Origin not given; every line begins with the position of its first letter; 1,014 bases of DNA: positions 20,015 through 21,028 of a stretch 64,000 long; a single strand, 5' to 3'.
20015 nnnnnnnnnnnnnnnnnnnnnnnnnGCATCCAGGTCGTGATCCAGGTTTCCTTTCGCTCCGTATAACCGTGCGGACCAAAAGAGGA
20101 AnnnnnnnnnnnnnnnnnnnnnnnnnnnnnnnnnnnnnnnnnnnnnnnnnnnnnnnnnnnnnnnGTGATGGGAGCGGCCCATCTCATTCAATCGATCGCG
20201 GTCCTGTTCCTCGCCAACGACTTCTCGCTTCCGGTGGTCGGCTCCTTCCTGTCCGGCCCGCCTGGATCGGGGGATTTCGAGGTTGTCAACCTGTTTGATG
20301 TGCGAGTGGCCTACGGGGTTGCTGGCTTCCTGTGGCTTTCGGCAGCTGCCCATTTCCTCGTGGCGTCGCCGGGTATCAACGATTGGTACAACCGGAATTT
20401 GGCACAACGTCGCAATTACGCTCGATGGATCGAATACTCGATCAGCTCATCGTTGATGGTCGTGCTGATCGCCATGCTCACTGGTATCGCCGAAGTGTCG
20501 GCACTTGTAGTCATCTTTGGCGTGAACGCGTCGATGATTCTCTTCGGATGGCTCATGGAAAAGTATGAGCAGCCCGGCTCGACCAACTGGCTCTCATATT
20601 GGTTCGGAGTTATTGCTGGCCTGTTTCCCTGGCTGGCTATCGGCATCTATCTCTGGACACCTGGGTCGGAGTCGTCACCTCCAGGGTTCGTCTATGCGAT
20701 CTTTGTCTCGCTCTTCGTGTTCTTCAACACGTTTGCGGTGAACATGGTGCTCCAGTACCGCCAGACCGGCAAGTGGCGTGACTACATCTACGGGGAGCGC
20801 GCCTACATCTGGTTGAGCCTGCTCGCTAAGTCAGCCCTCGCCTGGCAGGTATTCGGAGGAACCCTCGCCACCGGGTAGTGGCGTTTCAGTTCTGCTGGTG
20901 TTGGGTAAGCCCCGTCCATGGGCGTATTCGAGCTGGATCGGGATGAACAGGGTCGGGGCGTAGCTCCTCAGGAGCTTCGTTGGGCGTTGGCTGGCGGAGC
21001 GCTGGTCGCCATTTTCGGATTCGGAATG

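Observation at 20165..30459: Heliorhodopsin embedded in a multi-input partner-switching / sigma-factor signalling neighbourhood (candidate light-responsive stress module)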

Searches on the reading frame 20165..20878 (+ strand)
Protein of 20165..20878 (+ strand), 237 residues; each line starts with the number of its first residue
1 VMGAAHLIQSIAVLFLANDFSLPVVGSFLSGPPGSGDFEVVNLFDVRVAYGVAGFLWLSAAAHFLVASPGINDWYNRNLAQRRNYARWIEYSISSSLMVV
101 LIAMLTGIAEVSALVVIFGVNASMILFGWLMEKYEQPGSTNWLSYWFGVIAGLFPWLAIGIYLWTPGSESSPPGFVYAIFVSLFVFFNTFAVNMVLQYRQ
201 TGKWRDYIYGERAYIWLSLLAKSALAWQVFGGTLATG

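Call 3: search_protein_families(library=pfam, proteins=[window:20165-20878:+], max_evalue=0.01)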
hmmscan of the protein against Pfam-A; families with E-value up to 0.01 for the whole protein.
window:20165-20878:+ (237 aa): 1 family
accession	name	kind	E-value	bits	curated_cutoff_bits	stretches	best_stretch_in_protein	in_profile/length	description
PF18761.7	Heliorhodopsin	-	5.8e-99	330.8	26.7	1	1-234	7-242/242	Heliorhodopsin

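Call 6: find_homologous_proteins(query=window:20165-20878:+, max_evalue=1e-10)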
Query window:20165-20878:+ (237 aa): 7848 proteins with E <= 1e-10 among 8000 candidates; the best 120 are listed.
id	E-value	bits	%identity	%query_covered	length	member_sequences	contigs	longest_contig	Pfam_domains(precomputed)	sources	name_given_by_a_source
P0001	2.0e-143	494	94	100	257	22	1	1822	PF18761.8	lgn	-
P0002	2.5e-134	465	88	100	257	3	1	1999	PF18761.8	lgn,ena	-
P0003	1.5e-131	455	86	100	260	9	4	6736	PF18761.8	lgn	-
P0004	1.0e-128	446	84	100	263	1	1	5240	PF18761.8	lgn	-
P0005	6.4e-118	411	77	99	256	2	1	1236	PF18761.8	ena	-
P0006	9.1e-118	410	77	99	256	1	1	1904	PF18761.8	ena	-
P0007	2.9e-116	405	77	99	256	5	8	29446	PF18761.8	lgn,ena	-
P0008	6.8e-114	398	77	99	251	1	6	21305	PF18761.8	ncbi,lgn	-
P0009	1.1e-105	371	70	99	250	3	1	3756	PF18761.8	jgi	-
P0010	7.1e-105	368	69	99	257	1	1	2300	PF18761.8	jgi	jgi:hypothetical protein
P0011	4.2e-104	366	69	99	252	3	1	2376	PF18761.8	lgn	-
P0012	3.1e-103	363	69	100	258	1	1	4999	PF18761.8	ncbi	-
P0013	4.3e-103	362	69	100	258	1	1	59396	PF18761.8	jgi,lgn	jgi:hypothetical protein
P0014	4.4e-103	362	69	100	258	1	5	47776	PF18761.8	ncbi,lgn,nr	ncbi:MAG TPA: heliorhodopsin HeR [Acidimicrobiia bacterium]|nr:heliorhodopsin HeR [Acidimicrobiia ba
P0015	6.9e-103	362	68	99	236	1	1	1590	PF18761.8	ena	-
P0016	8.2e-103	361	69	100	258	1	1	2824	PF18761.8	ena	-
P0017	8.7e-103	361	69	99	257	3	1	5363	PF18761.8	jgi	jgi:hypothetical protein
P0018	9.0e-103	361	68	99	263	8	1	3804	PF18761.8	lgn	-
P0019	1.9e-102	360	69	99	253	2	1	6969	PF18761.8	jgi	jgi:hypothetical protein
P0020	2.4e-102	360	68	99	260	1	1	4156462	PF18761.8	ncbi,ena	-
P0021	2.6e-102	360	69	99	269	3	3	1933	PF18761.8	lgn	-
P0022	2.7e-102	360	68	99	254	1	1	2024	PF18761.8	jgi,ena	-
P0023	3.1e-102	359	69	99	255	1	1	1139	PF18761.8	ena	-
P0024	3.4e-102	359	70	99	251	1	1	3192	PF18761.8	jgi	jgi:hypothetical protein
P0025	3.8e-102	359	70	100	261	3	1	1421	PF18761.8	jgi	jgi:hypothetical protein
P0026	7.7e-102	358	69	99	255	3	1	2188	PF18761.8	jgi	-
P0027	7.8e-102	358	68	99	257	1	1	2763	PF18761.8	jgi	jgi:hypothetical protein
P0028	7.8e-102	358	69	99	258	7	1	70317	PF18761.8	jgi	jgi:hypothetical protein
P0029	9.9e-102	358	66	100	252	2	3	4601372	PF18761.8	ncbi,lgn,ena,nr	ncbi:MAG: heliorhodopsin HeR [Thermoleophilia bacterium]|nr:heliorhodopsin HeR [Thermoleophilia bact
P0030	1.1e-101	358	69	99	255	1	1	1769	PF18761.8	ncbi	-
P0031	1.2e-101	358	69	100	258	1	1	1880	PF18761.8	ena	-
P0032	1.2e-101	358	69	100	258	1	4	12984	PF18761.8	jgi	jgi:hypothetical protein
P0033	1.2e-101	358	67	99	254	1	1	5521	PF18761.8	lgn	-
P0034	1.3e-101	357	69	100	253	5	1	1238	PF18761.8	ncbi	-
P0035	1.4e-101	357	66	99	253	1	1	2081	PF18761.8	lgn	-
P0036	1.6e-101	357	68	99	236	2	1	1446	PF18761.8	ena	-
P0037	1.6e-101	357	68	99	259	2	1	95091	PF18761.8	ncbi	-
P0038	1.9e-101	357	70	100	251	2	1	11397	PF18761.8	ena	-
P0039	1.9e-101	357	68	99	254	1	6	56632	PF18761.8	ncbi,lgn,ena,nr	ncbi:MAG: hypothetical protein DWQ20_05305 [Actinobacteria bacterium]|nr:MAG: hypothetical protein D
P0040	2.2e-101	357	68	100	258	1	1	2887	PF18761.8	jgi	jgi:hypothetical protein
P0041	2.6e-101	356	68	99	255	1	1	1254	PF18761.8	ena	-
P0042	2.6e-101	356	66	99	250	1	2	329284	PF18761.8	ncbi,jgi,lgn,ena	jgi:hypothetical protein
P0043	2.8e-101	356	68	99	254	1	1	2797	PF18761.8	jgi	jgi:hypothetical protein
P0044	2.8e-101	356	68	99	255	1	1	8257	PF18761.8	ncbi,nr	ncbi:MAG: heliorhodopsin HeR [Acidimicrobiia bacterium]|nr:heliorhodopsin HeR [Acidimicrobiia bacter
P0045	2.9e-101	356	68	100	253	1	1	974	PF18761.8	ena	-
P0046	3.5e-101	356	68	100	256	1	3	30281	PF18761.8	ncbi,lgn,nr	ncbi:MAG: heliorhodopsin HeR [Actinobacteria bacterium]|nr:heliorhodopsin HeR [Actinomycetota bacter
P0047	3.6e-101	356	67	100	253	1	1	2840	PF18761.8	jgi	jgi:hypothetical protein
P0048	3.6e-101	356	67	99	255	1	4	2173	PF18761.8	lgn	-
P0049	4.1e-101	356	68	99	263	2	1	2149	PF18761.8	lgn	-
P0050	4.6e-101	356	68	99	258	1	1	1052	PF18761.8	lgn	-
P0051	6.8e-101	355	67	99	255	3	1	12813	PF18761.8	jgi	-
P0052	8.4e-101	355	68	99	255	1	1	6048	PF18761.8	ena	-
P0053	9.3e-101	355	68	99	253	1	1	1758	PF18761.8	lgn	-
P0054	1.1e-100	354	66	99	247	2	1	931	PF18761.8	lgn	-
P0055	1.1e-100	354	68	99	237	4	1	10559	PF18761.8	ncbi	-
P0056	1.3e-100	354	68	99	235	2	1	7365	PF18761.8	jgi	jgi:hypothetical protein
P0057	1.4e-100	354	68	100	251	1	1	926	PF18761.8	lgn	-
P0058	1.5e-100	354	69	99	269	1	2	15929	PF18761.8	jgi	jgi:hypothetical protein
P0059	1.8e-100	354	68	99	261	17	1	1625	PF18761.8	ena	-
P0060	2.0e-100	354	68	99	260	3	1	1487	PF18761.8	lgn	-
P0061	2.1e-100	353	68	99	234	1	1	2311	PF18761.8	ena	-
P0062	2.1e-100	353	67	99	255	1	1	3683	PF18761.8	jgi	jgi:hypothetical protein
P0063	2.6e-100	353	68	100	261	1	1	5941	PF18761.8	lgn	-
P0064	2.7e-100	353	69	98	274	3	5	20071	PF18761.8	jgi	jgi:hypothetical protein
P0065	2.7e-100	353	67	98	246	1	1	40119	PF18761.8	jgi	jgi:hypothetical protein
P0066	2.7e-100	353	68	99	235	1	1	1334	PF18761.8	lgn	-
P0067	2.8e-100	353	67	100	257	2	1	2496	PF18761.8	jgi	jgi:hypothetical protein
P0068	4.4e-100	352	67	99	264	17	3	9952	PF18761.8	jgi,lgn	jgi:hypothetical protein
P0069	4.4e-100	352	67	99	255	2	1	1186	PF18761.8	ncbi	-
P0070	4.4e-100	352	68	99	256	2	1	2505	PF18761.8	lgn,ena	-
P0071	5.1e-100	352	68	92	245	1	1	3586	PF18761.8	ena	-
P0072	5.7e-100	352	67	99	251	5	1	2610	PF18761.8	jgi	jgi:hypothetical protein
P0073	6.7e-100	352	67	99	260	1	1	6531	PF18761.8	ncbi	-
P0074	7.3e-100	352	66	99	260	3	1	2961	PF18761.8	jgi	jgi:hypothetical protein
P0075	7.4e-100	352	67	99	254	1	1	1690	PF18761.8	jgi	jgi:hypothetical protein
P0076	7.9e-100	352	67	99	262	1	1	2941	PF18761.8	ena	-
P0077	9.2e-100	351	66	100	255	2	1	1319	PF18761.8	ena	-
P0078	9.7e-100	351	69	99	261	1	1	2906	PF18761.8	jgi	-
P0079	1.0e-99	351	66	99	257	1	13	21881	PF18761.8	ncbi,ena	-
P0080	1.0e-99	351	66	99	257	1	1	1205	PF18761.8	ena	-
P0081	1.1e-99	351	69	99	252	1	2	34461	PF18761.8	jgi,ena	-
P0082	1.2e-99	351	66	99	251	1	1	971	PF18761.8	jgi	jgi:hypothetical protein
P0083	1.2e-99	351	67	99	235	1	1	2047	PF18761.8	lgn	-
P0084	1.4e-99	351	70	99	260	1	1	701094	PF18761.8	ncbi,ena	-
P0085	1.6e-99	351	68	99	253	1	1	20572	PF18761.8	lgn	-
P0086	1.6e-99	351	66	99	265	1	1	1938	PF18761.8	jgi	jgi:hypothetical protein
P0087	1.7e-99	350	64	100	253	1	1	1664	PF18761.8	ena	-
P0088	1.7e-99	350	69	98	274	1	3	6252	PF18761.8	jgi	jgi:hypothetical protein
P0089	1.8e-99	350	66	99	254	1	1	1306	PF18761.8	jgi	-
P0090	1.9e-99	350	66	99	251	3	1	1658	PF18761.8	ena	-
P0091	1.9e-99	350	69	100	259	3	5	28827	PF18761.8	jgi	jgi:hypothetical protein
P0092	1.9e-99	350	66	99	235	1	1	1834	PF18761.8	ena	-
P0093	1.9e-99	350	67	99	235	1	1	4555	PF18761.8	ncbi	-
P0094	2.1e-99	350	66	99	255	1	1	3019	PF18761.8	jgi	jgi:hypothetical protein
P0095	2.2e-99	350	67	99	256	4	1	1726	PF18761.8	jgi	-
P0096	2.6e-99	350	65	100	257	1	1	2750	PF18761.8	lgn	-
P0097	2.7e-99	350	67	99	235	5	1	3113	PF18761.8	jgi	jgi:hypothetical protein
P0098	2.8e-99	350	68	99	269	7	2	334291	PF18761.8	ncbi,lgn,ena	-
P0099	2.9e-99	350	67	99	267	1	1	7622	PF18761.8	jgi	jgi:Heliorhodopsin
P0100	3.0e-99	350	67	99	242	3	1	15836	PF18761.8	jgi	jgi:hypothetical protein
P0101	3.3e-99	350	66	99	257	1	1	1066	PF18761.8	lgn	-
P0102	3.4e-99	350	67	99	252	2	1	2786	PF18761.8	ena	-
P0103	3.4e-99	350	68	100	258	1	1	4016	PF18761.8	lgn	-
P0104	3.5e-99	349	67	98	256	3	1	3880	PF18761.8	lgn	-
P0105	3.8e-99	349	67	99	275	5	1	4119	PF18761.8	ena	-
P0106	4.0e-99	349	67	99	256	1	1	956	PF18761.8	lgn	-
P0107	4.0e-99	349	67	99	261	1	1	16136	PF18761.8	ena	-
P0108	5.4e-99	349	66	99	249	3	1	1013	PF18761.8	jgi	jgi:hypothetical protein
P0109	5.8e-99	349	66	99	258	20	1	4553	PF18761.8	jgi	-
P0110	6.2e-99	349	69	99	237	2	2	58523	PF18761.8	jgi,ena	-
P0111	6.3e-99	349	65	100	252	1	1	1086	PF18761.8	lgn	-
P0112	6.4e-99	349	66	98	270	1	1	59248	PF18761.8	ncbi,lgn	-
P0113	7.3e-99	348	67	98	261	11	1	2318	PF18761.8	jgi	jgi:hypothetical protein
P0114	7.5e-99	348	66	99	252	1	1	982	PF18761.8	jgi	jgi:hypothetical protein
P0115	7.6e-99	348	67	99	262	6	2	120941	PF18761.8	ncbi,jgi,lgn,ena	-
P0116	7.7e-99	348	65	100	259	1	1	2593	PF18761.8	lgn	-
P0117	8.3e-99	348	67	92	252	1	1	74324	PF18761.8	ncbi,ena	-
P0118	8.6e-99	348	68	98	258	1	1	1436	PF18761.8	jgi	jgi:hypothetical protein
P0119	8.7e-99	348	67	99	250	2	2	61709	PF18761.8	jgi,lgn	jgi:hypothetical protein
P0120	9.9e-99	348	67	99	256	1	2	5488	PF18761.8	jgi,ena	jgi:hypothetical protein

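Call 8: find_encoding_contigs(protein=P0007, flank=10000, max_places=4)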
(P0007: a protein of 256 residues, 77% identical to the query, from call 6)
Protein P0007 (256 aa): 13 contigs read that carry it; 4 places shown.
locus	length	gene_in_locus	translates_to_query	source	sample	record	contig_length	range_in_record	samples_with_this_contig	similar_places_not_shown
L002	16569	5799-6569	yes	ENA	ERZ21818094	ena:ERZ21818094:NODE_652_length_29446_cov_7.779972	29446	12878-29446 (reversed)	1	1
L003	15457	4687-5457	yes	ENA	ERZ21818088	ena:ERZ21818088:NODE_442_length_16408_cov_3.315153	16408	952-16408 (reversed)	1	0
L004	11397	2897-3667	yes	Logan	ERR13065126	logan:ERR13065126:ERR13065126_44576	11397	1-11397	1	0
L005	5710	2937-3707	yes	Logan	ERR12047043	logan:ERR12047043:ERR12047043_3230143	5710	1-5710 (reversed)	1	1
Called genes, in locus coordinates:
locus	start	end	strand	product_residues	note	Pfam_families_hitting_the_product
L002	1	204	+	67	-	?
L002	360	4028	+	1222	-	PF03704:BTAD, PF00515:TPR_1 (faint), PF07719:TPR_2 (faint), PF13424:TPR_12 (faint), PF13191:AAA_16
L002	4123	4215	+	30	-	-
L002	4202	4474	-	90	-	-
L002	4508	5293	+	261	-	PF00989:PAS (faint), PF13426:PAS_9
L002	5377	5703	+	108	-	PF00581:Rhodanese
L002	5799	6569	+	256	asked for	PF18761:Heliorhodopsin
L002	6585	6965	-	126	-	-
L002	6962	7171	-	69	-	-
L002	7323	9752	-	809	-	PF00890:FAD_binding_2 (weak), PF01266:DAO, PF01946:Thi4 (faint), PF07992:Pyr_redox_2 (faint), PF13450:NAD_binding_8 (weak), PF16350:FAO_M, PF01571:GCV_T, PF08669:GCV_T_C, +1 more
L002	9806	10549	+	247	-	PF09339:HTH_IclR, PF12802:MarR_2, PF24034:DUF7343 (weak), PF01614:IclR_C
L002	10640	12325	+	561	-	PF02690:Na_Pi_cotrans, PF01895:PhoU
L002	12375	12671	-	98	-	-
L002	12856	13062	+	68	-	-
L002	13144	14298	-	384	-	PF06245:DUF1015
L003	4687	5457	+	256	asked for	PF18761:Heliorhodopsin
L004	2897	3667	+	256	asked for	PF18761:Heliorhodopsin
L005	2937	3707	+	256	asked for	PF18761:Heliorhodopsin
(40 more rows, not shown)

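Call 9: find_encoding_contigs(protein=P0008, flank=10000, max_places=4)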
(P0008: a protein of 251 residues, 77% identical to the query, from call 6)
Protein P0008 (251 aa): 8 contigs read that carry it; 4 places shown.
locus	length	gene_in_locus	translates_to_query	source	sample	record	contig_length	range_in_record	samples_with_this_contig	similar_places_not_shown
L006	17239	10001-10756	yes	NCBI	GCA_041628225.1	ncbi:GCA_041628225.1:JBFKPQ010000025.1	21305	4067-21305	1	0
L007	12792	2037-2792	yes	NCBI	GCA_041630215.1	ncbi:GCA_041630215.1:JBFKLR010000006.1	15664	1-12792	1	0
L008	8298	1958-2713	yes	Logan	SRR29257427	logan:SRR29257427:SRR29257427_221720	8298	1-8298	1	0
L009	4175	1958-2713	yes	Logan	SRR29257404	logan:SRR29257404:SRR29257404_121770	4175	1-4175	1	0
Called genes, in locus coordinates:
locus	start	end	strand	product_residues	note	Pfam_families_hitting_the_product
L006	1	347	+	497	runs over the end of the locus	PF08279:HTH_11 (faint), PF00874:PRD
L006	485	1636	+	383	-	PF02378:PTS_EIIC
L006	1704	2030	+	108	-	PF02302:PTS_IIB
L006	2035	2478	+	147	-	PF00359:PTS_EIIA_2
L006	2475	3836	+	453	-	PF01232:Mannitol_dh, PF08125:Mannitol_dh_C, PF00381:PTS-HPr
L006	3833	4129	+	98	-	-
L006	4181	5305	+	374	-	PF07690:MFS_1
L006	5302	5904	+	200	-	PF08044:DUF1707, PF09922:LiaF-like_C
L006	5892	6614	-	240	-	PF07722:Peptidase_C26, PF00117:GATase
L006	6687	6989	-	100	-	-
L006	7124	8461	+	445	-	PF01261:AP_endonuc_2 (weak), PF27526:XylA2_C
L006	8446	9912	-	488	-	PF01073:3Beta_HSD (weak), PF01370:Epimerase, PF05368:NmrA, PF13460:NAD_binding_10, PF11066:DUF2867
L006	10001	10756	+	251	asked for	PF18761:Heliorhodopsin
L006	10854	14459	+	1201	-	PF03704:BTAD, PF13174:TPR_6 (faint), PF13424:TPR_12 (faint), PF13191:AAA_16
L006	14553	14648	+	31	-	-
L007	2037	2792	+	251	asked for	PF18761:Heliorhodopsin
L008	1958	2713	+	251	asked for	PF18761:Heliorhodopsin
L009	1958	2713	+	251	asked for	PF18761:Heliorhodopsin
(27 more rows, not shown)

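Call 10: find_encoding_contigs(protein=P0003, flank=10000, max_places=4)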
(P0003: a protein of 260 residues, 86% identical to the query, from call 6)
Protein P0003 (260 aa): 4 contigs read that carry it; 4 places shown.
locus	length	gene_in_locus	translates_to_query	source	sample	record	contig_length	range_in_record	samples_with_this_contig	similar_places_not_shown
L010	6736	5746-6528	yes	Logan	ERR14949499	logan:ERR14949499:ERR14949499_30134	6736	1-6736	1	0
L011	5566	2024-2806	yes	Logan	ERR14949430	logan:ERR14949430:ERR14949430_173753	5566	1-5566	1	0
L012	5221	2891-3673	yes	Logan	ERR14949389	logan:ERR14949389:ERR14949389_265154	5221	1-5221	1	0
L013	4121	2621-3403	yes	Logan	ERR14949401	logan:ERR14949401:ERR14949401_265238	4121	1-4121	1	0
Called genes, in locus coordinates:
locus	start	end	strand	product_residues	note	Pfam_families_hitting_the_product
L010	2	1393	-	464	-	?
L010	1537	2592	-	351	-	-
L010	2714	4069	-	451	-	PF09136:Glucodextran_B, PF17936:Big_6 (faint)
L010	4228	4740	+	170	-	PF04542:Sigma70_r2, PF04545:Sigma70_r4, PF08281:Sigma70_r4_2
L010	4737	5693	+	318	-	PF09136:Glucodextran_B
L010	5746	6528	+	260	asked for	PF18761:Heliorhodopsin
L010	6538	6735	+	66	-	?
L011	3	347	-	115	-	?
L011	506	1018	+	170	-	PF04542:Sigma70_r2, PF04545:Sigma70_r4, PF08281:Sigma70_r4_2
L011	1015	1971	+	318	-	PF09136:Glucodextran_B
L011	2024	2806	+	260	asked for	PF18761:Heliorhodopsin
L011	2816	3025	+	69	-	-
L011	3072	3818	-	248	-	-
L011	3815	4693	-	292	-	PF00005:ABC_tran, PF13304:AAA_21 (weak)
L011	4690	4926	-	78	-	PF13396:PLDc_N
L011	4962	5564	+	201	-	?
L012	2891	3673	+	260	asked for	PF18761:Heliorhodopsin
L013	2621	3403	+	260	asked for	PF18761:Heliorhodopsin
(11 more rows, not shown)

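Call 12: find_encoding_contigs(protein=P0004, flank=10000, max_places=3)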
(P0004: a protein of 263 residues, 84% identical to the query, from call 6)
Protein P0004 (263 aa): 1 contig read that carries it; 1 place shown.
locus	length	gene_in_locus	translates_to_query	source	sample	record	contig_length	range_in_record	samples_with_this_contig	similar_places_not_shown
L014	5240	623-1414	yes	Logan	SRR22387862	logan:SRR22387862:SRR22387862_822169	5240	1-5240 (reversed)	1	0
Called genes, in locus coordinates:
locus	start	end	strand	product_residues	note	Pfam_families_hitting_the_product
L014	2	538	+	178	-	?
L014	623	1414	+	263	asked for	PF18761:Heliorhodopsin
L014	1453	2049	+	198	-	-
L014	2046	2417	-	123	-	-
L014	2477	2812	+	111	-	PF01740:STAS, PF13466:STAS_2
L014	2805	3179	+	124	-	PF13581:HATPase_c_2 (weak)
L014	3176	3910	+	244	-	PF04542:Sigma70_r2, PF04539:Sigma70_r3, PF04545:Sigma70_r4, PF08281:Sigma70_r4_2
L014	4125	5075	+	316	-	PF13581:HATPase_c_2, PF18546:MetOD1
